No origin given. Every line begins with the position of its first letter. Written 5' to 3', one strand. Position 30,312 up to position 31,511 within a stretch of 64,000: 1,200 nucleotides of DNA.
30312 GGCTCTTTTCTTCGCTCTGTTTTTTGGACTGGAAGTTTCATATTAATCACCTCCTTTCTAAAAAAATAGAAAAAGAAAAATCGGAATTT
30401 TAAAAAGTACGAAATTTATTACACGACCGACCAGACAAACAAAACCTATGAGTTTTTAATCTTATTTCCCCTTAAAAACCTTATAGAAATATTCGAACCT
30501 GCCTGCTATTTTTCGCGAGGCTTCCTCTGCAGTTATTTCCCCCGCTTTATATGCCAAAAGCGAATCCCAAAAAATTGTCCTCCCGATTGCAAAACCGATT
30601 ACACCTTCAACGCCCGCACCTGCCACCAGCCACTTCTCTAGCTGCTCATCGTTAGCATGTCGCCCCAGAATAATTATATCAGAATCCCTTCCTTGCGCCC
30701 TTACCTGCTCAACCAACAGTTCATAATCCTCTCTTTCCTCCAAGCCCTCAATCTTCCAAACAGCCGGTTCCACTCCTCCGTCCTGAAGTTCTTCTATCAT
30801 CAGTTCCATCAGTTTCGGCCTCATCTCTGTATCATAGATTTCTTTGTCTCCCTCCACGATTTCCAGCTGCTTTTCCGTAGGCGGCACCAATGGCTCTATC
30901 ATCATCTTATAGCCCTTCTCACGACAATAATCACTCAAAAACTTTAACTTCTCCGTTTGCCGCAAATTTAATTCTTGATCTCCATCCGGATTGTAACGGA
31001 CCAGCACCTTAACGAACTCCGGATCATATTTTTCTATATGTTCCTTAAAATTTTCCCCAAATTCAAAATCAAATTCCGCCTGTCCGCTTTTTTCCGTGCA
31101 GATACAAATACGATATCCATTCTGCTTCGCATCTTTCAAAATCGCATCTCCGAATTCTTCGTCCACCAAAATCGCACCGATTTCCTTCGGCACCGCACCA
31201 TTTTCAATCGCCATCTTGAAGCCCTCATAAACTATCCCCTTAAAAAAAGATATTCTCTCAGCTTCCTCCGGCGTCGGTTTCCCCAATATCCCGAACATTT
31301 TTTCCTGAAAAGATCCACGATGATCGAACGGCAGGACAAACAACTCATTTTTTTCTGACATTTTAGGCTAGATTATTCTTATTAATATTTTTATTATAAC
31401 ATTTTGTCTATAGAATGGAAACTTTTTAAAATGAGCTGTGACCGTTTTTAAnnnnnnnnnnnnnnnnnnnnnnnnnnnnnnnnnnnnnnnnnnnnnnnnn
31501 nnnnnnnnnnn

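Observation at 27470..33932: Co-directional array: double ATP-grasp ligase, LacD/DUF2090-like TIM barrel, Hsp20, small membrane protein, ECF sigma, anti-sigma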

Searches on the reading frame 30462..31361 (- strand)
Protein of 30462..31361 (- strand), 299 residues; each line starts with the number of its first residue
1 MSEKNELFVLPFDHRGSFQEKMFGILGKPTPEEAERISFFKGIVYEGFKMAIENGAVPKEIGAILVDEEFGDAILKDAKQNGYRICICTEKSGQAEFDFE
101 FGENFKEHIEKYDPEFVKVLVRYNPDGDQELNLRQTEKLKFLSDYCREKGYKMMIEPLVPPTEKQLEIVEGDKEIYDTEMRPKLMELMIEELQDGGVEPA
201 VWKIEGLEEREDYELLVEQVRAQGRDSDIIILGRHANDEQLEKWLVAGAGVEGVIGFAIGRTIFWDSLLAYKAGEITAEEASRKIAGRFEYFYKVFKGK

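Call 3: search_protein_families(library=pfam, proteins=[window:30462-31361:-], max_evalue=0.01)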
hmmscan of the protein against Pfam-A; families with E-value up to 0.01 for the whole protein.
window:30462-31361:- (299 aa): 1 family
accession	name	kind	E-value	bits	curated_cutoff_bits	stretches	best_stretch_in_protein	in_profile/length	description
PF09863.15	DUF2090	-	2.2e-35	122.7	27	1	3-296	33-306/310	Uncharacterized protein conserved in bacteria (DUF2090)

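Call 4: search_protein_families(library=ncbifam, proteins=[window:30462-31361:-], max_evalue=0.01)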
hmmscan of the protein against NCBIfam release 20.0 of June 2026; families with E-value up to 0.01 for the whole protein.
window:30462-31361:- (299 aa): 3 families
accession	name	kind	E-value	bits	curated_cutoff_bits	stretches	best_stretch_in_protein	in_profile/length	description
NF047869.1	myo_kin_aldol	exception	2.3e-18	65.9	600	1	3-242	358-578/586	bifunctional 5-dehydro-2-deoxygluconokinase/5-dehydro-2-deoxyphosphogluconate aldolase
NF009498.0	PRK12858.1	subfamily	3e-08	33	184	1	5-278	20-296/342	tagatose 1,6-diphosphate aldolase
NF009065.0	PRK12399.1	subfamily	0.0084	15.2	458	0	9-158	23-165/326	tagatose 1,6-diphosphate aldolase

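Call 45: find_homologous_proteins(query=window:30462-31361:-, max_evalue=0.00001)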
Query window:30462-31361:- (299 aa): 7998 proteins with E <= 0.00001 among 8000 candidates; the best 120 are listed.
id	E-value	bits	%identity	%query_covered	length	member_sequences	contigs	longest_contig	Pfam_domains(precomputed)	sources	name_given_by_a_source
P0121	1.3e-195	667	100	100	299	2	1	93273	PF09863.16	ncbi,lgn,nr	ncbi:MAG: DUF2090 domain-containing protein [Candidatus Pacebacteria bacterium]|nr:DUF2090 domain-co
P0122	9.1e-153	526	76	100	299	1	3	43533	PF09863.16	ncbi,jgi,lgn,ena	ncbi:MAG: DUF2090 domain-containing protein [Candidatus Paceibacterota bacterium]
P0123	1.6e-149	515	75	100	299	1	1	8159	PF09863.16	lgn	-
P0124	1.6e-148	512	75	98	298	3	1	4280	PF09863.16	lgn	-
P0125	2.6e-147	508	74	100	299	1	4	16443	PF09863.16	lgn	-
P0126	1.2e-143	496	72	100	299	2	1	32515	PF09863.16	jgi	jgi:5-dehydro-2-deoxygluconokinase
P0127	1.5e-143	496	73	100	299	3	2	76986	PF09863.16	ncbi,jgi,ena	ncbi:MAG: DUF2090 domain-containing protein [Patescibacteria group bacterium]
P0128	7.6e-143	493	73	100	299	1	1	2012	PF09863.16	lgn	-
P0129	1.7e-142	492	72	100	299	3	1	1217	PF09863.16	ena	-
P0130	2.2e-141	489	73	100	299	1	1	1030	PF09863.16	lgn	-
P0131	4.2e-141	488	73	97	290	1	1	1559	PF09863.16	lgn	-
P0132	5.3e-141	487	72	99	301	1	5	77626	PF09863.16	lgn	-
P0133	8.6e-141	487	71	100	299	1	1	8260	PF09863.16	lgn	-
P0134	6.4e-140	484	71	100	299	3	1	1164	PF09863.16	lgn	-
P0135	1.1e-138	480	72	100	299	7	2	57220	PF09863.16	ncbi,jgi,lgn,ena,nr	ncbi:MAG: DUF2090 domain-containing protein [Candidatus Pacebacteria bacterium]|nr:DUF2090 domain-co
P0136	1.6e-138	479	70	100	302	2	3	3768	PF09863.16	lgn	-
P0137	3.2e-138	478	71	100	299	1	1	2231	PF09863.16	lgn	-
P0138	1.3e-135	470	69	100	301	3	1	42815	PF09863.16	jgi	-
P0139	3.4e-135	468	68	100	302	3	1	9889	PF09863.16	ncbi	-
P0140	2.0e-132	459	66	100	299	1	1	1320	PF09863.16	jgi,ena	-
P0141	2.5e-132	459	68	99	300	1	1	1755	PF09863.16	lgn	-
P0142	4.8e-132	458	66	100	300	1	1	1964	PF09863.16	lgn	-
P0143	1.0e-128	447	66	100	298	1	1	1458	PF09863.16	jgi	jgi:5-dehydro-2-deoxygluconokinase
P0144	1.2e-128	447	65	100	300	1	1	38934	PF09863.16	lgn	-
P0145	2.8e-127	442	61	100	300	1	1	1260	PF09863.16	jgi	jgi:5-dehydro-2-deoxygluconokinase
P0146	6.7e-127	441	63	99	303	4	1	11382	PF09863.16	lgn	-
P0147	1.1e-125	437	61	100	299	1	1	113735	PF09863.16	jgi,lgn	jgi:5-dehydro-2-deoxygluconokinase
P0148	2.2e-125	436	63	100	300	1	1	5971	PF09863.16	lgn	-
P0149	4.4e-121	422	62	100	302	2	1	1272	PF09863.16,PF01791.16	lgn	-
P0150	2.3e-119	416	64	93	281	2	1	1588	PF09863.16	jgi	-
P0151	1.1e-117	411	61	99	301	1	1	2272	PF09863.16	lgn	-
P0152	8.5e-117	408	60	99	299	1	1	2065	PF09863.16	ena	-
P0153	1.4e-113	397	60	97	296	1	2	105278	PF09863.16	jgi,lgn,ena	-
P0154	3.7e-112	393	59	99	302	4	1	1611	PF09863.16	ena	-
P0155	1.6e-111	391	59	98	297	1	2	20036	PF09863.16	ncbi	-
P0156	7.8e-110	385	57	97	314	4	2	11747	PF09863.16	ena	-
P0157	3.2e-109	383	59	99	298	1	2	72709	PF09863.16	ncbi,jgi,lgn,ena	ncbi:MAG: DUF2090 domain-containing protein [Patescibacteria group bacterium]|jgi:myo-inositol catab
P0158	1.7e-108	381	57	97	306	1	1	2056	PF09863.16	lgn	-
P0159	1.8e-108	381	57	99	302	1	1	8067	PF09863.16,PF01791.16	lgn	-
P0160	2.7e-108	380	59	99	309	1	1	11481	PF09863.16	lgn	-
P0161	3.2e-108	380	58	99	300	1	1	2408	PF09863.16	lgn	-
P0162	9.9e-108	378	56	98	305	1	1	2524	PF09863.16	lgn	-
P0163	2.3e-107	377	57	98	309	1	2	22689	PF09863.16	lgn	-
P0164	2.8e-107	377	56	98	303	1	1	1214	PF09863.16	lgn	-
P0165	9.3e-107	375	58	98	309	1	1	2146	PF09863.16,PF01791.16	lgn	-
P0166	1.3e-106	374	55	97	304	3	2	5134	PF09863.16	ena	-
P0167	9.0e-106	372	57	98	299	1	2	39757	PF09863.16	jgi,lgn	jgi:5-dehydro-2-deoxygluconokinase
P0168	2.4e-105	370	56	97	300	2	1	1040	PF09863.16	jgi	jgi:myo-inositol catabolism protein IolC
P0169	1.4e-104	368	56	98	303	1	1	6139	PF09863.16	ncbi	-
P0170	2.7e-104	367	56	98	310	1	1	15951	PF09863.16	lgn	-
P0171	5.0e-104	366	57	98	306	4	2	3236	PF09863.16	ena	-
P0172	5.9e-104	366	57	97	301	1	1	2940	PF09863.16,PF01791.16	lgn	-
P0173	6.0e-104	366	55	98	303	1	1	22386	PF09863.16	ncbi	-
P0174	8.5e-104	365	56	97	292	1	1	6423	PF09863.16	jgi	jgi:myo-inositol catabolism protein IolC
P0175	1.6e-103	364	58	98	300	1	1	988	PF09863.16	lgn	-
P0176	3.2e-103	363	55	97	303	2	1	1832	PF09863.16,PF01791.16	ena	-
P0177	5.1e-103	363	55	98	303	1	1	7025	PF09863.16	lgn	-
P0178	6.5e-103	362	55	99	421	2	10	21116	PF09863.16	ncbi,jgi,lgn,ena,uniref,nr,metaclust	ncbi:MAG: hypothetical protein A2951_00545 [Candidatus Buchananbacteria bacterium RIFCSPLOWO2_01_FUL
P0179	2.2e-102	361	58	96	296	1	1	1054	PF09863.16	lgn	-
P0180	2.4e-102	360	58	98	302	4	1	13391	PF09863.16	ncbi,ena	-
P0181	3.3e-102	360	56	97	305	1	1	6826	PF09863.16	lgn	-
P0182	2.3e-101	357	56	97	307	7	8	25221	PF09863.16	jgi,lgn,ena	-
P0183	2.4e-101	357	54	97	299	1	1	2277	PF09863.16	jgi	jgi:myo-inositol catabolism protein IolC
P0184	1.1e-100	355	56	97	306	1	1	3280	PF09863.16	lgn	-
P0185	1.2e-100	355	53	99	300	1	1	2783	PF09863.16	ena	-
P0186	3.9e-100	353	55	97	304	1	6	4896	PF09863.16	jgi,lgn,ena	-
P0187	9.3e-100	352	55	98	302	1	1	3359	PF09863.16,PF01791.16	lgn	-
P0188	1.0e-99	352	55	97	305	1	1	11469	PF09863.16,PF01791.16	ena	-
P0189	1.1e-99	352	52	98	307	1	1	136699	PF09863.16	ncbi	-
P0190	1.7e-99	351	53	97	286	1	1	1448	PF09863.16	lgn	-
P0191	2.1e-99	351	54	97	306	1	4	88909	PF09863.16,PF01791.16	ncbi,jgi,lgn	jgi:myo-inositol catabolism protein IolC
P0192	3.0e-99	350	53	97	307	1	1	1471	PF09863.16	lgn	-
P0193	5.1e-99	350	55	97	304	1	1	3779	PF09863.16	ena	-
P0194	1.8e-98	348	56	97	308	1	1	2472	PF09863.16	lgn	-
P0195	5.2e-98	346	57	98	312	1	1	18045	PF09863.16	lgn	-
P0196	8.3e-98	346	54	97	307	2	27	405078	PF09863.16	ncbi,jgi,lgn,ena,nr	ncbi:MAG: hypothetical protein A3C30_03640 [Candidatus Levybacteria bacterium RIFCSPHIGHO2_02_FULL_4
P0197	1.3e-97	345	54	97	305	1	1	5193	PF09863.16,PF01791.16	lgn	-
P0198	2.2e-97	344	52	99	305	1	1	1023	PF09863.16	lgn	-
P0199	3.8e-97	343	53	98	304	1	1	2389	PF09863.16,PF01791.16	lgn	-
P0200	5.1e-97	343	54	97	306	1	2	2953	PF09863.16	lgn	-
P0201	6.7e-97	343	55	97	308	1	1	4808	PF09863.16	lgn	-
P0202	1.3e-96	342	54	98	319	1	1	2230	PF09863.16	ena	-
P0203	1.9e-96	341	55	97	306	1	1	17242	PF09863.16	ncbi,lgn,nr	ncbi:MAG: DUF2090 domain-containing protein [Patescibacteria group bacterium]|nr:DUF2090 domain-cont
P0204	2.4e-96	341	54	97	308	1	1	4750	PF09863.16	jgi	-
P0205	3.5e-96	340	52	97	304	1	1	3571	PF09863.16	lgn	-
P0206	3.6e-96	340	53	97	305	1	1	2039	PF09863.16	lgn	-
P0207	4.1e-96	340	52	98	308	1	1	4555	PF09863.16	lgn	-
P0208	5.8e-96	339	54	97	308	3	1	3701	PF09863.16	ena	-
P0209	7.5e-96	339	53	97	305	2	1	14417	PF09863.16,PF01791.16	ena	-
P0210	9.5e-96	339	53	97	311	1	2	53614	PF09863.16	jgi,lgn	jgi:5-dehydro-2-deoxygluconokinase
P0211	1.1e-95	339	53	97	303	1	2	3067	PF09863.16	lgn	-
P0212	1.2e-95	338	53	97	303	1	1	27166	PF09863.16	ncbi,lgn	ncbi:MAG: DUF2090 domain-containing protein [Candidatus Bathyarchaeia archaeon]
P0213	1.4e-95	338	52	98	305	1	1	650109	PF09863.16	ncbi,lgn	-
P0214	1.7e-95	338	53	98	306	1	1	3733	PF09863.16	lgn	-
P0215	1.8e-95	338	54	97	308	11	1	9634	PF09863.16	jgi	jgi:5-dehydro-2-deoxygluconokinase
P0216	1.9e-95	338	56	98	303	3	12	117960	PF09863.16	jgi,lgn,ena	-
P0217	2.3e-95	337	55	97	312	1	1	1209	PF09863.16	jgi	jgi:myo-inositol catabolism protein IolC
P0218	2.5e-95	337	53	97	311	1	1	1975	PF09863.16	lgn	-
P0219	2.7e-95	337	54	97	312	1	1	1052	PF09863.16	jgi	jgi:myo-inositol catabolism protein IolC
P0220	2.8e-95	337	53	97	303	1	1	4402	PF09863.16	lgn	-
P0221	2.9e-95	337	55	95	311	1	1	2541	PF09863.16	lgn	-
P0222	3.1e-95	337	53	99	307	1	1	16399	PF09863.16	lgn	-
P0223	3.1e-95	337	53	97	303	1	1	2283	PF09863.16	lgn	-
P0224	4.1e-95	337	56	92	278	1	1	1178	PF09863.16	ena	-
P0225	4.2e-95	337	52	98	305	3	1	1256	PF09863.16,PF01791.16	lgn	-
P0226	5.3e-95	336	53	98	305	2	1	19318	PF09863.16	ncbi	-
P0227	6.0e-95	336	52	98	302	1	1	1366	PF09863.16,PF01791.16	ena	-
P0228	6.7e-95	336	54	97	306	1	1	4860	PF09863.16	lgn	-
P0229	6.9e-95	336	54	98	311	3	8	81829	PF09863.16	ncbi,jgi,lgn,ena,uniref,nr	ncbi:MAG: hypothetical protein A2722_01630 [Candidatus Doudnabacteria bacterium RIFCSPHIGHO2_01_FULL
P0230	8.5e-95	336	52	97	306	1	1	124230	PF09863.16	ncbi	-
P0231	1.0e-94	335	55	97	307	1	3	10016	PF09863.16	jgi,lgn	jgi:5-dehydro-2-deoxygluconokinase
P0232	1.3e-94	335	52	99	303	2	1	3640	PF09863.16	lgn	-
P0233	1.5e-94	335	52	97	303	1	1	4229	PF09863.16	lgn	-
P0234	1.8e-94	335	51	98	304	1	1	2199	PF09863.16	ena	-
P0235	2.0e-94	334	54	98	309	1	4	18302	PF09863.16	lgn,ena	-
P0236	2.0e-94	334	52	98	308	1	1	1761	PF09863.16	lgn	-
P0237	2.6e-94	334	52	98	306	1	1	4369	PF09863.16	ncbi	ncbi:MAG: 2-deoxy-5-keto-D-gluconate 6-phosphate aldolase domain-containing protein [Thermoproteota 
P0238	3.1e-94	334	54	95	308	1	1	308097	PF09863.16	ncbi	-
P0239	3.2e-94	334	55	98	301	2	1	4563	PF09863.16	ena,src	-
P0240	3.5e-94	334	54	97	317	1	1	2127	PF09863.16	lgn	-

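Call 53: find_encoding_contigs(protein=P0196, flank=5000, max_places=3)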
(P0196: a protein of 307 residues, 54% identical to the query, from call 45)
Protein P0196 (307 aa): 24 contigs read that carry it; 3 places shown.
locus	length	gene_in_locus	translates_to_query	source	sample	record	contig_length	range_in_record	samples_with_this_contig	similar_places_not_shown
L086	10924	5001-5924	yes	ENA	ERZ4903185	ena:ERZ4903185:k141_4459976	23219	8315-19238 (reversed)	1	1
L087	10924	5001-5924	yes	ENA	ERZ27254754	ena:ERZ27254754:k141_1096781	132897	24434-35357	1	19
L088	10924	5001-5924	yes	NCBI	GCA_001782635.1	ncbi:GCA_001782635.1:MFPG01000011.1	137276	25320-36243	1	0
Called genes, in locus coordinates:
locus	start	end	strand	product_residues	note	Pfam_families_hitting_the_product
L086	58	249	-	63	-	-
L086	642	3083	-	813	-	PF00912:Transgly, PF00905:Transpeptidase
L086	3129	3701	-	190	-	PF02861:Clp_N (faint)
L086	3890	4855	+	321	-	PF00294:PfkB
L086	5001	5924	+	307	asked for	PF09863:DUF2090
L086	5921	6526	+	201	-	PF02502:LacAB_rpiB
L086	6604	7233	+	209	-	PF00834:Ribul_P_3_epim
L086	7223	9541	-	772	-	PF00690:Cation_ATPase_N, PF00122:E1-E2_ATPase, PF00702:Hydrolase, PF13246:Cation_ATPase, PF08282:Hydrolase_3 (faint), PF00689:Cation_ATPase_C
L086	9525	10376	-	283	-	PF13354:Beta-lactamase2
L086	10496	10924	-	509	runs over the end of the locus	PF05362:Lon_C, PF13541:ChlI, PF00158:Sigma54_activat (faint), PF00493:MCM (faint), PF01078:Mg_chelatase, PF07728:AAA_5, PF13335:Mg_chelatase_C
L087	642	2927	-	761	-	PF00912:Transgly, PF00905:Transpeptidase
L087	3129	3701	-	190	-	PF02861:Clp_N (faint)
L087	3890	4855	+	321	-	PF00294:PfkB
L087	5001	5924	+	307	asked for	PF09863:DUF2090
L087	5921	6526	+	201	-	PF02502:LacAB_rpiB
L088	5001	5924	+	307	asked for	PF09863:DUF2090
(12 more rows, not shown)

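Call 54: find_encoding_contigs(protein=P0213, flank=5000, max_places=2)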
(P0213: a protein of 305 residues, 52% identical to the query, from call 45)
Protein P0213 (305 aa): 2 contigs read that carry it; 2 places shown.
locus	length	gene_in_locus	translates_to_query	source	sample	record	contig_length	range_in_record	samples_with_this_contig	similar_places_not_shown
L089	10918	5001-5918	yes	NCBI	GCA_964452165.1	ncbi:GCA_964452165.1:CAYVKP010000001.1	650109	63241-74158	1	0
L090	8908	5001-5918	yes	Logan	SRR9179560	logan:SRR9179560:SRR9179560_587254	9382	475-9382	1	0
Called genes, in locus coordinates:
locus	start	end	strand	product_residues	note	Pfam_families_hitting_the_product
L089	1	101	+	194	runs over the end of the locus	PF13189:Cytidylate_kin2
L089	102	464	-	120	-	PF08378:NERD (weak), PF02021:UPF0102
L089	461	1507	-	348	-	PF00162:PGK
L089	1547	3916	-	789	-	PF00912:Transgly, PF00905:Transpeptidase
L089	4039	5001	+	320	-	PF00294:PfkB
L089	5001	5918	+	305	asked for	PF09863:DUF2090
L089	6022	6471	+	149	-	PF02502:LacAB_rpiB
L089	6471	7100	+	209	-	PF00834:Ribul_P_3_epim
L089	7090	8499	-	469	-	-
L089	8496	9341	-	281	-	PF13354:Beta-lactamase2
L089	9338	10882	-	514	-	PF05362:Lon_C (faint), PF13541:ChlI, PF00493:MCM (faint), PF00158:Sigma54_activat (faint), PF01078:Mg_chelatase, PF07728:AAA_5 (weak), PF13335:Mg_chelatase_C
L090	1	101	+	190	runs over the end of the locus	?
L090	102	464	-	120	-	PF08378:NERD (weak), PF02021:UPF0102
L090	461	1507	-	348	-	PF00162:PGK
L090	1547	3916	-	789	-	PF00912:Transgly, PF00905:Transpeptidase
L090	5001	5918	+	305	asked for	PF09863:DUF2090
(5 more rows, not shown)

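Call 55: find_encoding_contigs(protein=P0212, flank=5000, max_places=2)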
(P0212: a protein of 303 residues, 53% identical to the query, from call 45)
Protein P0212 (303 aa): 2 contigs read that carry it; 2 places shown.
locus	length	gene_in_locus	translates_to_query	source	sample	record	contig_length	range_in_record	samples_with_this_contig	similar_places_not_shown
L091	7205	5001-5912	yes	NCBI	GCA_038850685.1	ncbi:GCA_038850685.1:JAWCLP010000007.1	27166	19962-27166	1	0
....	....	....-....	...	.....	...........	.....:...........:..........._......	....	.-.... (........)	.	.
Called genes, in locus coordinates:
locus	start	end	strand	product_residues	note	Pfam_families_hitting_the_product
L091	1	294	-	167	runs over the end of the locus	PF01841:Transglut_core, PF03835:Rad4 (weak)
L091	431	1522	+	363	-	PF00248:Aldo_ket_red, PF13183:Fer4_8 (weak), PF13534:Fer4_17 (weak)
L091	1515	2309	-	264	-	PF02673:BacA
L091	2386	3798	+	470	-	PF03951:Gln-synt_N, PF00120:Gln-synt_C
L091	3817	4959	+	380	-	PF02771:Acyl-CoA_dh_N, PF02770:Acyl-CoA_dh_M, PF00441:Acyl-CoA_dh_1, PF08028:Acyl-CoA_dh_2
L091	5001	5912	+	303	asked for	PF09863:DUF2090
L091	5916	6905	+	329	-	PF03320:FBPase_glpX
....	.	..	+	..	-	?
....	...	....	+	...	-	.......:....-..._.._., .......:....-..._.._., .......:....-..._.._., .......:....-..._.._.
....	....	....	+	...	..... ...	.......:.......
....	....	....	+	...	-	?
